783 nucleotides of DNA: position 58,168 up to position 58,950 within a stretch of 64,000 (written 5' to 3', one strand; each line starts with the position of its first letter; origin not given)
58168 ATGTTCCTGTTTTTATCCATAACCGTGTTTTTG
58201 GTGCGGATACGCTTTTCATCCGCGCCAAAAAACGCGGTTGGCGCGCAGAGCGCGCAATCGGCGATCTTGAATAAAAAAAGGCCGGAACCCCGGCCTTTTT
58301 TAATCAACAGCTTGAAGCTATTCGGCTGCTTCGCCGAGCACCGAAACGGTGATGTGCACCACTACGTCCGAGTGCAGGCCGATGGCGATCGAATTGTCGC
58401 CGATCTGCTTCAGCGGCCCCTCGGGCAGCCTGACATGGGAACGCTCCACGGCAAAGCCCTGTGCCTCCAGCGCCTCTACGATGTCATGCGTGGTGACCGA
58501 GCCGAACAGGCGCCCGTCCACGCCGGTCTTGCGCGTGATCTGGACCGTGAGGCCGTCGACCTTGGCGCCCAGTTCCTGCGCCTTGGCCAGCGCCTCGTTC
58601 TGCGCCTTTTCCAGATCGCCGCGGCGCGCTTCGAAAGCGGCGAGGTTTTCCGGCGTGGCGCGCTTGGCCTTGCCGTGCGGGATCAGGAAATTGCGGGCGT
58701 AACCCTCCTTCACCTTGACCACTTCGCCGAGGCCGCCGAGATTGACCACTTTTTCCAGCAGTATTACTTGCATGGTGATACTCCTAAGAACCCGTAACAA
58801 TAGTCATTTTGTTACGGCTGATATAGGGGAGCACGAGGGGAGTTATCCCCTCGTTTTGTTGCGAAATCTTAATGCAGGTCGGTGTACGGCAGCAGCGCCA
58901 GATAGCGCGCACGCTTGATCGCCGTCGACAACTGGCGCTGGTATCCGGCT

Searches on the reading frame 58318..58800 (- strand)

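Call 38: search_protein_families(library=pfam, proteins=[window:58318-58800:-])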
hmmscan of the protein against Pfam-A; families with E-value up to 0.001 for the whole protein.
window:58318-58800:- (160 aa): 2 families
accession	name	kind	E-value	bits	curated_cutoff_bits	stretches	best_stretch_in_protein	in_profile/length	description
PF03948.19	Ribosomal_L9_C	-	7.8e-25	87.6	23.2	1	72-154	1-84/86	Ribosomal protein L9, C-terminal domain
PF01281.25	Ribosomal_L9_N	-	1.8e-22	79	20.7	1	10-56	1-47/47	Ribosomal protein L9, N-terminal domain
